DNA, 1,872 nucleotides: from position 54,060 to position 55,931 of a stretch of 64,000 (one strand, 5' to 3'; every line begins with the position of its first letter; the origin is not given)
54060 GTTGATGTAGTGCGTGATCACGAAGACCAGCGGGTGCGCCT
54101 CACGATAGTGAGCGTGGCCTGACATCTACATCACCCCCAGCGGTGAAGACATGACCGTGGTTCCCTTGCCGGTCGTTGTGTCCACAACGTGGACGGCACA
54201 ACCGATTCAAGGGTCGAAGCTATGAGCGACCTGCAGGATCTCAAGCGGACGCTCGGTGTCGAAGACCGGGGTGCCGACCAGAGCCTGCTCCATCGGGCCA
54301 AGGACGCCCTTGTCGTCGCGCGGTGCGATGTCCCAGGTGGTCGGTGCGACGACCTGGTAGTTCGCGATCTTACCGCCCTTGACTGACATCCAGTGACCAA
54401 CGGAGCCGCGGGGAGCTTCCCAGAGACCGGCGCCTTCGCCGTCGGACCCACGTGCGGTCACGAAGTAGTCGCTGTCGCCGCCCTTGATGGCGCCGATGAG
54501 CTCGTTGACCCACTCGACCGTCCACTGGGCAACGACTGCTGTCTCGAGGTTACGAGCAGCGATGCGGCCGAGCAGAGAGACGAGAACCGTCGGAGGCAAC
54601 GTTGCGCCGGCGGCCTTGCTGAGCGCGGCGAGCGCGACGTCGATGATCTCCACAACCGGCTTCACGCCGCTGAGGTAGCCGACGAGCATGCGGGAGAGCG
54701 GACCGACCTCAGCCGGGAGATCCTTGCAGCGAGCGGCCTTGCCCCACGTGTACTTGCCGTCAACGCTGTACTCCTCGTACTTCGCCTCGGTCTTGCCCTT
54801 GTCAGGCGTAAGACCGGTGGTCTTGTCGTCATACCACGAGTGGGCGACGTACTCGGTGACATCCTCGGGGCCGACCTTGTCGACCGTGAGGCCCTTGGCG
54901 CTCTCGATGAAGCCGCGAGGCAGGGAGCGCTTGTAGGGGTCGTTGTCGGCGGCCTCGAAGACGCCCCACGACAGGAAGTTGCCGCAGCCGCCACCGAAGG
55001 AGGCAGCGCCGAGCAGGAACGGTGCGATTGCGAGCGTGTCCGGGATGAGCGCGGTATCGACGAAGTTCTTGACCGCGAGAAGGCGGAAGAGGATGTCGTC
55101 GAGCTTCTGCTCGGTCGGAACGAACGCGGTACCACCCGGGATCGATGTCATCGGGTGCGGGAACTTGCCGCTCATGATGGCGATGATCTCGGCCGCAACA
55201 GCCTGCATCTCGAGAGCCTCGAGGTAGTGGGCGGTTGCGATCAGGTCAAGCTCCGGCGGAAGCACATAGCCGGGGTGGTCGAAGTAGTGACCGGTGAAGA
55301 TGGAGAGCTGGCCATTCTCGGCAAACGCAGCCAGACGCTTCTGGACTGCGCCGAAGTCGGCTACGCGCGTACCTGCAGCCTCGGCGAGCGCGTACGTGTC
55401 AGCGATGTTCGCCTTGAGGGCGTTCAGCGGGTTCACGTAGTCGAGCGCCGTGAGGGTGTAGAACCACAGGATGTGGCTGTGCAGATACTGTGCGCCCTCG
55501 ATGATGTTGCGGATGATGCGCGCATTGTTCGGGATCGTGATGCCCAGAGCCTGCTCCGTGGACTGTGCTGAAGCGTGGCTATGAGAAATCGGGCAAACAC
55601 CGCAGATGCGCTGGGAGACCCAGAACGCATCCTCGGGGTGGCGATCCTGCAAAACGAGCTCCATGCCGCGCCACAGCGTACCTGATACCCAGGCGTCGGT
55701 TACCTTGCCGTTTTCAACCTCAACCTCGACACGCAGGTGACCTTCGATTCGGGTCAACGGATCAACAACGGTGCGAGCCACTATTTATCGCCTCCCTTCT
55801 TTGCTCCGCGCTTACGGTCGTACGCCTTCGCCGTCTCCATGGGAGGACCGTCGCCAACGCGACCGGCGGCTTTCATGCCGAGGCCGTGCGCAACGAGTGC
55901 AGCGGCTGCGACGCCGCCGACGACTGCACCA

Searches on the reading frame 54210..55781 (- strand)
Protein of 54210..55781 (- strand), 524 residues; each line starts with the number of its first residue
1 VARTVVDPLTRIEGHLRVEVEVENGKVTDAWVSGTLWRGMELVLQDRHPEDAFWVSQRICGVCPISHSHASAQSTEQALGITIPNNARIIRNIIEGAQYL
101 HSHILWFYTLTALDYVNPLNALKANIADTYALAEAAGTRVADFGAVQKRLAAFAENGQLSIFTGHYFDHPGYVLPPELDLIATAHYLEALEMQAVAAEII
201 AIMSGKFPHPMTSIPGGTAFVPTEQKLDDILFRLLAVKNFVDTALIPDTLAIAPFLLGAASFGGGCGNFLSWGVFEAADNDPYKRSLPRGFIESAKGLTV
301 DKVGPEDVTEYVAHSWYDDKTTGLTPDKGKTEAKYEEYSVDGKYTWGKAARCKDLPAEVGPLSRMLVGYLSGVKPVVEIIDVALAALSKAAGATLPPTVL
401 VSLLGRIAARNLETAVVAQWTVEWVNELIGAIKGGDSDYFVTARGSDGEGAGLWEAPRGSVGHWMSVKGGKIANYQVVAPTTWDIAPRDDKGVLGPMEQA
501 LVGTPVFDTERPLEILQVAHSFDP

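Call 9: find_related_loci(query=window:54210-55781:-, collection=genome_contigs, flank=3000)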
Query window:54210-55781:- (524 aa) in genome_contigs; peptide patterns used: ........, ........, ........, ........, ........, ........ (x = any residue, [..] = any of these).
214 stretches matched a pattern; 23 encode a relative of the query (tblastn E <= 1e-3); 21 distinct loci.
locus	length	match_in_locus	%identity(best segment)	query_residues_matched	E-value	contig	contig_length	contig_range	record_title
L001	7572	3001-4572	93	1-524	0e+0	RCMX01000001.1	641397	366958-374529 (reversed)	MAG: Actinobacteria bacterium isolate 1MN72D_65_13 NODE_4_length_641451_cov_7_62998, whole genome shotgun sequence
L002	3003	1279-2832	93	7-524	0e+0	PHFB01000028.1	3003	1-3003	MAG: Actinobacteria bacterium HGW-Actinobacteria-1 bjp_ig2102_scaffold_12222, whole genome shotgun sequence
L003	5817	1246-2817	88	1-524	0e+0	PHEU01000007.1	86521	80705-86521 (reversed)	MAG: Actinobacteria bacterium HGW-Actinobacteria-6 08E140C01_scaffold_360, whole genome shotgun sequence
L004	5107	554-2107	87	7-524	0e+0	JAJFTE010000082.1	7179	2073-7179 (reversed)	MAG: Actinomycetes bacterium isolate bin.129 k141_768836, whole genome shotgun sequence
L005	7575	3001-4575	86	7-524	0e+0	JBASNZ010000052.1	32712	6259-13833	MAG: Coriobacteriia bacterium isolate MFD12108_ilm_asm_bin9 k127_101686, whole genome shotgun sequence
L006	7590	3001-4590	77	1-524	0e+0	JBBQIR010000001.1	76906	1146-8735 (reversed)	MAG: Coriobacteriia bacterium isolate Co_metawrap_800 Cmw_800_k141_5397491_length_76906_cov_11.0000, whole genome shotgu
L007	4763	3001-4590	77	1-524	0e+0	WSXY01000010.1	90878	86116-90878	MAG: Actinobacteria bacterium isolate X3_MetaBAT.18 scaffold_286, whole genome shotgun sequence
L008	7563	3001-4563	67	1-524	0e+0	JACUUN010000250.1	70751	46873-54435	MAG: Coriobacteriia bacterium isolate Kmv32 NODE_126_length_70776_cov_8.873475, whole genome shotgun sequence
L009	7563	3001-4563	65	1-524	0e+0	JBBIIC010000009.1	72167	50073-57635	MAG: Actinomycetota bacterium isolate BR2S70218_bin_129 NODE_240_length_72167_cov_12.743399, whole genome shotgun sequen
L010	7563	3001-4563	65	1-524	0e+0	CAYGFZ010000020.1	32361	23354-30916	MAG TPA_asm: uncultured Coriobacteriaceae bacterium isolate ERP113451_co2_321 genome assembly, contig: NODE_707_length_3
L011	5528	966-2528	64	1-524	0e+0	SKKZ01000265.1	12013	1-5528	MAG: Coriobacteriia bacterium isolate CSSed162cmA_190 CSSed16-2cmA-17314, whole genome shotgun sequence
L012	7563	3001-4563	65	1-524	0e+0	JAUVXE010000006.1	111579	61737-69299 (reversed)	MAG: Coriobacteriia bacterium isolate CSMAG_1208 CSMAG_1208_k127_5144311_length_111579_cov_23.0005, whole genome shotgun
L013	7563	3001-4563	65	1-524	0e+0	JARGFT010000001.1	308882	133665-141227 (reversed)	MAG: Anaerosomatales bacterium isolate C14-13 NODE_1_length_308882_cov_6.603423, whole genome shotgun sequence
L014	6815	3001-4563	64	1-524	0e+0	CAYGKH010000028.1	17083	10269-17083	MAG TPA_asm: uncultured Coriobacteriaceae bacterium isolate ERP113451_co4_67 genome assembly, contig: NODE_1851_length_1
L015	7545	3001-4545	65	7-524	0e+0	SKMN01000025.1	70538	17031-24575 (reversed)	MAG: Coriobacteriia bacterium isolate CSSed162cmA_248R1 CSSed16-2cmA-180, whole genome shotgun sequence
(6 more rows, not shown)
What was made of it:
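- On HydDB Group 1i (Coriobacteria-type): Orthologues come from Anaerosomatales and Coriobacteriia MAGs (call 9).
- Closest known: HydDB Group 1i 'Coriobacteria-type' [NiFe] hydrogenases. Same: Orthologues from Anaerosomatales MAGs are 64-68% identical to the window protein (call 9).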

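Call 31: find_related_loci(query=A2, collection=metagenome_contigs, flank=10000)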
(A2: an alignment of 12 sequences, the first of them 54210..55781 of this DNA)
Query A2 (524 aa) in metagenome_contigs; peptide patterns used: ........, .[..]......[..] (x = any residue, [..] = any of these).
600 stretches matched a pattern (row limit reached: there are more); 587 encode a relative of the query (tblastn E <= 1e-3); the best 80 are kept; 80 distinct loci.
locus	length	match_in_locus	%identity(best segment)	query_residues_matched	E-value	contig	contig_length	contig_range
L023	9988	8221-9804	66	1-524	0e+0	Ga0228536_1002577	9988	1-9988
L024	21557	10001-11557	64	7-524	0e+0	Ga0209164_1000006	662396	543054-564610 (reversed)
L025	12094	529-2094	63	1-524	0e+0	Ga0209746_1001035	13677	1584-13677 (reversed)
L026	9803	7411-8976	63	1-524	0e+0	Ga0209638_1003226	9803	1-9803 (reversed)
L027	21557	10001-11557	64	7-524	0e+0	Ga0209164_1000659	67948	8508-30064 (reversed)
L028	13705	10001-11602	56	5-524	0e+0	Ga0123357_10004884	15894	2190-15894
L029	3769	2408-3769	64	1-457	0e+0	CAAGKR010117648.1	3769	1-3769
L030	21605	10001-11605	54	1-524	0e+0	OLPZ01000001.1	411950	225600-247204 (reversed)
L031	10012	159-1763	54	1-524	0e+0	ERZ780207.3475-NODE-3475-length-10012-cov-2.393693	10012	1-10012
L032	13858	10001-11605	54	1-524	0e+0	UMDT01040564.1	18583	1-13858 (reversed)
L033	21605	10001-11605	54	1-524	0e+0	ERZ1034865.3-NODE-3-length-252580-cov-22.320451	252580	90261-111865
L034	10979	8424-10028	53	1-524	0e+0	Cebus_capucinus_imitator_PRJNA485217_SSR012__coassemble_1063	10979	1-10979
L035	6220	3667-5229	55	1-524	0e+0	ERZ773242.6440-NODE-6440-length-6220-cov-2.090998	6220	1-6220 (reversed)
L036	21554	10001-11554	54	1-524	0e+0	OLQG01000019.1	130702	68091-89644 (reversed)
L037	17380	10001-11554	54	1-524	0e+0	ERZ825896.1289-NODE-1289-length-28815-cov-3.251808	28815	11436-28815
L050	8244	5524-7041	52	3-524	4e-176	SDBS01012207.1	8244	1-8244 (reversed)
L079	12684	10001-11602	48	6-524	8e-161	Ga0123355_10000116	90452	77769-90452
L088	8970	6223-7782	42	5-524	3e-129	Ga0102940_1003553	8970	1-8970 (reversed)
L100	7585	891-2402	42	1-524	1e-118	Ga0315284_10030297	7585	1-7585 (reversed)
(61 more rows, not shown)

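Call 38: search_protein_families(library=ncbifam, proteins=[L028:4893-6380:+, L028:6361-8343:+, L028:1531-2601:+, L028:2831-3802:+, L028:3894-4784:-, L028:463-1413:+, L079:6845-8368:-, L079:4142-5338:+, L079:2252-3208:+, L079:3248-3940:+], max_evalue=0.00001)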
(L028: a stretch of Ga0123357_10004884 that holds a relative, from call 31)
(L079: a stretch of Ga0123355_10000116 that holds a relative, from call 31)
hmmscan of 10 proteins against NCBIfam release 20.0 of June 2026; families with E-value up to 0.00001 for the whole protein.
L028:4893-6380:+ (495 aa): 8 families
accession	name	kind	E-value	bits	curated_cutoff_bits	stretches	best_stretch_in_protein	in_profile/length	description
TIGR00474.1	selA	equivalog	4.6e-177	589.4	267.9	1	27-486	1-453/455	L-seryl-tRNA(Sec) selenium transferase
TIGR01437.1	selA_rel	subfamily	1.7e-16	60.1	385.3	1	99-363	5-258/363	DgaE family pyridoxal phosphate-dependent ammonia lyase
NF047797.1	glminPNH3LysDgaE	equivalog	2.7e-14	52.9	600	1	100-378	8-274/367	D-glucosaminate-6-phosphate ammonia lyase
NF006003.0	PRK08133.1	equivalog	7.3e-08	31.5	522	1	154-357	70-252/396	O-succinylhomoserine sulfhydrylase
NF005870.0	PRK07810.1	equivalog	3.8e-07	28.9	618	1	153-333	76-239/406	O-succinylhomoserine sulfhydrylase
TIGR03576.1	pyridox_MJ0158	hypoth_equivalog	5.7e-07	29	304.45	1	262-362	157-250/346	TIGR03576 family pyridoxal phosphate-dependent enzyme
TIGR01325.1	O_suc_HS_sulf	equivalog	8.1e-07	28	510.05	1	152-335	56-222/380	O-succinylhomoserine sulfhydrylase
NF043007.1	CysBLyMetC_Staph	equivalog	6e-06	25.4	700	0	139-328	41-207/378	cystathionine beta-lyase MetC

L028:6361-8343:+ (660 aa): 34 families (the best 25 are shown)
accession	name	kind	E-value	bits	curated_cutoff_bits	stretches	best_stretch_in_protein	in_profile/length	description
TIGR00475.1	selB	equivalog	1.6e-111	373.8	242.25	1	17-660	3-580/581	selenocysteine-specific translation elongation factor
NF008969.0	PRK12317.1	subfamily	1.7e-50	171.9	502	1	40-322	61-356/426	elongation factor 1-alpha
NF009373.0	PRK12736.1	subfamily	6e-49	166.8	452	1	17-367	15-381/394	elongation factor Tu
NF000766.0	PRK00049.1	subfamily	2.5e-48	164.9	449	1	17-309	15-335/396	elongation factor Tu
TIGR00485.1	EF-Tu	equivalog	2e-47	161.8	522.4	1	17-377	15-389/394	elongation factor Tu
NF009372.0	PRK12735.1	subfamily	3.4e-47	161.1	479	1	17-366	15-382/396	elongation factor Tu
NF003077.0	PRK04000.1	equivalog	2e-42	145.8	315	2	67-232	87-259/412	translation initiation factor IF-2 subunit gamma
TIGR03680.1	eif2g_arch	equivalog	2.2e-42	145.7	514.5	2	67-229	83-252/407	translation initiation factor IF-2 subunit gamma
TIGR00483.1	EF-1_alpha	equivalog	4.8e-41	140.6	540.1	1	40-319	61-354/427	translation elongation factor EF-1 subunit alpha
TIGR02034.1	CysN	subfamily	1.1e-31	110.3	336.1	1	40-318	56-340/406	sulfate adenylyltransferase, large subunit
NF004035.0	PRK05506.1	subfamily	1.9e-29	102.4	715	1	40-316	80-362/632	bifunctional sulfate adenylyltransferase subunit 1/adenylylsulfate kinase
NF003478.0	PRK05124.1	equivalog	3.9e-27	94.9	590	1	40-291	83-344/475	sulfate adenylyltransferase subunit CysN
TIGR00487.1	IF-2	equivalog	2.4e-22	79.4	424.4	1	14-255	87-325/587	translation initiation factor IF-2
NF012153.1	tet_protect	equivalog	1.8e-14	53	775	1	37-139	38-138/614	tetracycline resistance ribosomal protection protein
NF000120.3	47473_otr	exception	7.7e-13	47.9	900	1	37-175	40-169/608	tetracycline resistance ribosomal protection protein Otr(A)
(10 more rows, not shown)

L028:1531-2601:+ (356 aa): 8 families
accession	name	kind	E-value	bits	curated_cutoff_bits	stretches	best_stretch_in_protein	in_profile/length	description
NF038345.1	wall_hydro_RipC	exception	3.8e-33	115.4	425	1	229-341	236-348/362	peptidoglycan hydrolase RipC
NF010495.0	PRK13914.1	equivalog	1.8e-29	103.1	647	1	148-346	281-468/481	invasion associated endopeptidase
NF046048.1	NlpC_P60_DIP1281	equivalog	7.2e-24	84.5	517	1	269-344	498-574/587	DIP1281 family NlpC/P60 protein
NF033741.1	NlpC_p60_RipA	exception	4.1e-18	65.7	625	1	267-346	364-444/457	NlpC/P60 family peptidoglycan endopeptidase RipA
NF033742.1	NlpC_p60_RipB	exception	1.1e-15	57.8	335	1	267-345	113-192/206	NlpC/P60 family peptidoglycan endopeptidase RipB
NF040678.1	EntFM_CwpFM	equivalog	2.5e-14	53.1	720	1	165-347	258-418/430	enterotoxin EntFM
NF033743.1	NlpC_inact_RipD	exception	1.3e-12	47.6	215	1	263-338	87-163/181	NlpC/P60 family peptidoglycan-binding protein RipD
NF008096.1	PRK10838.1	equivalog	1.9e-12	47.3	186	1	251-333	75-160/189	bifunctional murein DD-endopeptidase/murein LD-carboxypeptidase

L028:2831-3802:+ (323 aa): 1 family
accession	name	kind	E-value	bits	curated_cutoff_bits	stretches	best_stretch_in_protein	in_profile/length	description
TIGR03153.1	cytochr_NrfH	equivalog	2.1e-14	53.7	134.2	1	22-167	6-138/138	cytochrome c nitrite reductase small subunit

L028:3894-4784:- (296 aa): 50 families (the best 25 are shown)
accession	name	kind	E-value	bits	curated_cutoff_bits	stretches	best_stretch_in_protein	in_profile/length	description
NF040786.1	LysR_Sec_metab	equivalog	1.8e-72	243.9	250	1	1-292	1-295/298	selenium metabolism-associated LysR family transcriptional regulator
NF040889.1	trans_reg_YeiE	equivalog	1.9e-44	152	480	1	6-278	8-272/288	DNA-binding transcriptional regulator YeiE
NF008095.0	PRK10837.1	subfamily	8e-40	136.9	281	1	6-278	8-272/290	LysR family transcriptional regulator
TIGR03339.1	phn_lysR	subfamily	9.9e-37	126.7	341.1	1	6-254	2-244/279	aminoethylphosphonate catabolism associated LysR family transcriptional regulator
NF045990.1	TransRegCbbRRhodb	equivalog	4.5e-35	121.1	450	1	6-284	11-288/304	LysR family regulator CbbR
NF052633.1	LysR_TF_PsrA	exception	5e-29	101.2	540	1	7-245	11-246/297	L-proline-binding transcription factor PsrA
NF008416.0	PRK11242.1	equivalog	2.1e-28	99.5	277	1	6-293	6-289/300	transcriptional regulator CynR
NF008722.0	PRK11716.1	equivalog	5.6e-28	97.8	246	1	1-250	1-248/293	HTH-type transcriptional activator IlvY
NF041036.1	decaheme_TF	subfamily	9.6e-28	97.5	210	1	1-262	1-262/301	multiheme cytochrome-associated LysR family transcriptional regulator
NF047520.1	trans_act_CidR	equivalog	1.3e-26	93.5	415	1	5-250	5-247/292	cidABC operon transcriptional activator CidR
NF009327.0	PRK12684.1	subfamily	8.6e-26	90.9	402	1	18-249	19-249/313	CysB family HTH-type transcriptional regulator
TIGR03418.1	chol_sulf_TF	equivalog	1.9e-24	86.2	324.8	1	5-291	5-288/291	choline sulfate utilization transcriptional regulator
NF009324.0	PRK12679.1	equivalog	4.4e-23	81.9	491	1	21-249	22-249/316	HTH-type transcriptional regulator Cbl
NF053705.1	TransRegGltCGpos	equivalog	6.7e-22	78.1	350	1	6-276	6-273/300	glutamate biosynthesis transcriptional regulator GltC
NF045775.1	acetoin_reg_AlsR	exception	5e-21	75.4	430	1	6-250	6-248/290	acetoin biosynthesis transcriptional regulator AlsR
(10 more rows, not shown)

L028:463-1413:+ (316 aa): 6 families
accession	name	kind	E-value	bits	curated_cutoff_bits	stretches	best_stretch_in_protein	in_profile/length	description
TIGR02869.1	spore_SleB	equivalog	3.5e-27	95.6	236.5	2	110-177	12-72/201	spore cortex-lytic enzyme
NF052335.1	PdgHdaseHSB129560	equivalog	2.3e-21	76.5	500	2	27-167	200-329/330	peptidoglycan hydrolase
NF052377.1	lmo1851_S41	exception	1.8e-14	53.3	725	1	111-168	390-447/468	lmo1851 family serine protease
NF052336.1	PdgHdaseHSB100310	equivalog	1e-13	51.4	500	1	26-168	184-315/316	peptidoglycan hydrolase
TIGR03979.1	His_Ser_Rich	equivalog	7.8e-12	45.5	121.65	0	35-84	133-180/190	His-Xaa-Ser repeat protein HxsA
NF004786.0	PRK06132.1-3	equivalog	1.5e-10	40.4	329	0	112-185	221-293/418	hypothetical protein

L079:6845-8368:- (507 aa): 4 families
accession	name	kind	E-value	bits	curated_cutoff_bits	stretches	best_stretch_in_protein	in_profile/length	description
TIGR00474.1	selA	equivalog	3.1e-162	540.5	267.9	1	20-500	1-454/455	L-seryl-tRNA(Sec) selenium transferase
TIGR01437.1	selA_rel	subfamily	5.4e-14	51.9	385.3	1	92-401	6-287/363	DgaE family pyridoxal phosphate-dependent ammonia lyase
NF047797.1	glminPNH3LysDgaE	equivalog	3.4e-11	42.7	600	1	94-390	10-275/367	D-glucosaminate-6-phosphate ammonia lyase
TIGR03576.1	pyridox_MJ0158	hypoth_equivalog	2.8e-07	30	304.45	1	311-373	188-250/346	TIGR03576 family pyridoxal phosphate-dependent enzyme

L079:4142-5338:+ (398 aa): 69 families (the best 25 are shown)
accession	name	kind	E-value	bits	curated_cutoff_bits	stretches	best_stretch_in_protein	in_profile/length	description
NF003145.0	PRK04073.1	equivalog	9.6e-140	465.6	656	1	8-394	17-396/396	ornithine--oxo-acid transaminase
TIGR01885.1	Orn_aminotrans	equivalog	5.2e-134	447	378.4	1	8-393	14-401/402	ornithine--oxo-acid transaminase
TIGR00707.1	argD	subfamily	4.8e-103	344.9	410.05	1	8-393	4-380/381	acetylornithine/succinylornithine family transaminase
NF002874.0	PRK03244.1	equivalog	1.5e-97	326.9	457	1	7-396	19-395/399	acetylornithine transaminase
NF002325.0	PRK01278.1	subfamily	1.6e-93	313.5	372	1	4-397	4-390/395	acetylornithine transaminase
NF002797.0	PRK02936.1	equivalog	4.3e-84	282.5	496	1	7-395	5-379/385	acetylornithine transaminase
NF008570.0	PRK11522.1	equivalog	2e-83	280.6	612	1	19-397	74-458/464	putrescine aminotransferase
NF004426.0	PRK05769.1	equivalog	1.1e-82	278.2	552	1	11-396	34-440/441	acetyl ornithine aminotransferase family protein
NF003468.0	PRK05093.1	subfamily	1.1e-81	274.6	522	1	6-396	16-402/405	acetylornithine/succinyldiaminopimelate transaminase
TIGR03246.1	arg_catab_astC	subfamily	4.8e-79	266.1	609.95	1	6-394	10-394/397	acetylornithine/succinylornithine family transaminase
NF002985.0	PRK03715.1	equivalog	3.8e-78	262.9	568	1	15-396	20-394/395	acetylornithine transaminase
NF005993.0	PRK08117.1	subfamily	6.5e-77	259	574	2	177-396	204-430/433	aspartate aminotransferase family protein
NF042418.1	LysJ_Th_th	equivalog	6.6e-74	249.1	700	1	8-393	13-385/386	[LysW]-aminoadipate semialdehyde transaminase LysJ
NF009047.0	PRK12381.1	subfamily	1.8e-73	247.7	630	1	6-396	14-400/406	bifunctional succinylornithine transaminase/acetylornithine transaminase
NF053554.1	prodigi_MAP_PigE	equivalog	1.8e-71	241.7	850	1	15-395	402-778/837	prodigiosin MAP biosynthesis aminotransferase PigE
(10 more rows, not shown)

L079:2252-3208:+ (318 aa): 1 family
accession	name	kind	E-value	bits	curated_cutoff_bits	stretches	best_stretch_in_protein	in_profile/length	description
NF049931.1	GlyBetbindOsmF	equivalog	5.7e-45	153.6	400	1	46-308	3-277/283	glycine betaine ABC transporter substrate-binding protein OsmF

L079:3248-3940:+ (230 aa): 17 families
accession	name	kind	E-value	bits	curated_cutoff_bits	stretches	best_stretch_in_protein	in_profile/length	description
NF008196.0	PRK10952.1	equivalog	1.1e-17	64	439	1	32-203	150-320/356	glycine betaine/L-proline ABC transporter permease ProW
TIGR03416.1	ABC_choXWV_perm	equivalog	9.9e-16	58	363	1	24-204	99-263/267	choline ABC transporter permease subunit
NF008470.0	PRK11365.1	equivalog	3.4e-13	49.6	347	1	18-193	57-227/263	aliphatic sulfonate ABC transporter permease SsuC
NF040733.1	ABC_perm_U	equivalog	2.9e-12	46.6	295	1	18-210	48-240/251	ABC transporter permease subunit SaoP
TIGR01097.1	PhnE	equivalog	2.9e-11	43.3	216.7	1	24-203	61-239/252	phosphonate ABC transporter, permease protein PhnE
NF007044.0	PRK09497.1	equivalog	1.7e-10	40.8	348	1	83-219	141-278/285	spermidine/putrescine ABC transporter permease PotB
NF008049.0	PRK10782.1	subfamily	9.1e-10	38.6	212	1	18-182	12-184/217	methionine ABC transporter permease MetI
TIGR01183.1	ntrB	equivalog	3.8e-08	33.3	209.05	1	55-208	45-195/202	nitrate ABC transporter permease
NF007047.0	PRK09500.1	equivalog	3.2e-07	30.2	326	1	11-157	52-194/257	spermidine/putrescine ABC transporter permease PotC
NF007545.0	PRK10160.1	equivalog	8e-07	28.7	342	1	17-176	74-228/275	taurine ABC transporter permease TauC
NF007963.0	PRK10683.1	equivalog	1.2e-06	28.2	489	1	91-181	183-271/317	putrescine ABC transporter permease PotH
TIGR03226.1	PhnU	equivalog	1.5e-06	27.9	283.45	1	77-200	163-289/311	2-aminoethylphosphonate ABC transporter permease subunit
NF006939.0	PRK09421.1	equivalog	2.1e-06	27.3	262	1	103-156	105-158/230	molybdate ABC transporter permease subunit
TIGR01581.1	Mo_ABC_porter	hypoth_equivalog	2.7e-06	27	210.3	1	93-191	104-209/225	ABC transporter permease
TIGR02141.1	modB_ABC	equivalog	3.5e-06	26.8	182.6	1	90-155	79-144/208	molybdate ABC transporter permease subunit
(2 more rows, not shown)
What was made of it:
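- In L028, selA (589 bits, cut-off 268) and selB (374 bits, cut-off 242) precede the tRNA and the hydrogenase operon directly (call 38).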

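Call 39: find_homologous_proteins(query=L028:4893-6380:+, max_evalue=1e-40)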
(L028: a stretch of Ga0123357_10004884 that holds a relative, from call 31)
Query L028:4893-6380:+ (495 aa): 8000 proteins with E <= 1e-40 among 8000 candidates; the best 120 are listed.
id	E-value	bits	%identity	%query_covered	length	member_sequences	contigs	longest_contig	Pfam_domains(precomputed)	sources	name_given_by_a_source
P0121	0.0e+0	1012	100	97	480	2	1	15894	PF03841.20,PF01053.27,PF01041.24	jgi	-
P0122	6.5e-235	798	81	96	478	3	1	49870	PF03841.20,PF12390.14,PF01053.27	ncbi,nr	ncbi:MAG: L-seryl-tRNA(Sec) selenium transferase [Coriobacteriia bacterium]|nr:L-seryl-tRNA(Sec) sel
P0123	6.2e-231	785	79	98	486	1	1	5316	PF03841.20,PF12390.14,PF01053.27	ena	-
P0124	8.4e-230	782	81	95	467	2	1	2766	PF03841.20,PF12390.14,PF01053.27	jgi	-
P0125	1.0e-227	775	79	97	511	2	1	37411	PF03841.20,PF12390.14,PF01053.27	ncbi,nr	ncbi:MAG: L-seryl-tRNA(Sec) selenium transferase [Coriobacteriia bacterium]|nr:L-seryl-tRNA(Sec) sel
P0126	2.7e-217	740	75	94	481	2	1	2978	PF03841.20,PF12390.14,PF01053.27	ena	-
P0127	3.6e-212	723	74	96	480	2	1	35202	PF03841.20,PF12390.14,PF01053.27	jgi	-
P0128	1.2e-207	709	75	95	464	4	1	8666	PF03841.20,PF12390.14,PF01053.27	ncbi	-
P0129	1.3e-192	659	70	95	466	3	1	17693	PF03841.20,PF12390.14,PF01053.27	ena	-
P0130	5.3e-161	555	58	94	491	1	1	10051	PF03841.20,PF12390.14,PF01053.27,PF01041.24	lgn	-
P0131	9.5e-160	551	58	96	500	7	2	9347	PF03841.20,PF12390.14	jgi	-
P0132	3.5e-159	549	57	93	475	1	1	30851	PF03841.20,PF12390.14,PF01053.27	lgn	-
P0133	6.8e-159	548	57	94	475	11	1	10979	PF03841.20,PF12390.14,PF01053.27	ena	-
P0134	7.5e-159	548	57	93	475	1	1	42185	PF03841.20,PF12390.14,PF01053.27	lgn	-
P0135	1.3e-157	544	57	93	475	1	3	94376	PF03841.20,PF12390.14,PF01053.27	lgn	-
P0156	2.2e-149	517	57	95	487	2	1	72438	PF03841.20,PF12390.14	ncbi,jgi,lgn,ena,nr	ncbi:MAG: L-seryl-tRNA(Sec) selenium transferase [Coriobacteriia bacterium]|nr:L-seryl-tRNA(Sec) sel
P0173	3.8e-146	506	57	95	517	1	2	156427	PF03841.20,PF12390.14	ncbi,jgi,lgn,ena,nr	ncbi:MAG: L-seryl-tRNA(Sec) selenium transferase [Coriobacteriia bacterium]|nr:L-seryl-tRNA(Sec) sel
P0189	7.5e-145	502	57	95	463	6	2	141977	PF03841.20,PF12390.14,PF01053.27,PF01041.24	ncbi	-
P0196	2.4e-144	500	59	92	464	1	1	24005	PF03841.20,PF12390.14,PF01053.27,PF01041.24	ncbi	-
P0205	1.2e-143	498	55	96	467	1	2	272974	PF03841.20,PF12390.14,PF01053.27,PF01041.24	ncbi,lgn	ncbi:MAG: L-seryl-tRNA(Sec) selenium transferase [Coriobacteriia bacterium]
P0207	1.3e-143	498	55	95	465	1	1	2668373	PF03841.20,PF12390.14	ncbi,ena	-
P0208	1.3e-143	498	57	94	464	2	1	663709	PF03841.20,PF12390.14,PF01053.27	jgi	-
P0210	1.9e-143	497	57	93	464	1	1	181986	PF03841.20,PF12390.14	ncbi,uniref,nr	ncbi:L-seryl-tRNA(Sec) selenium transferase [Anaerosoma tenue]|uniref:L-seryl-tRNA(Sec) selenium tra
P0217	2.4e-143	497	56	95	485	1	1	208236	PF03841.20,PF12390.14,PF01053.27,PF01041.24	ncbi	-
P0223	4.0e-143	496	57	92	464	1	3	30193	PF03841.20,PF12390.14,PF01053.27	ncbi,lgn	-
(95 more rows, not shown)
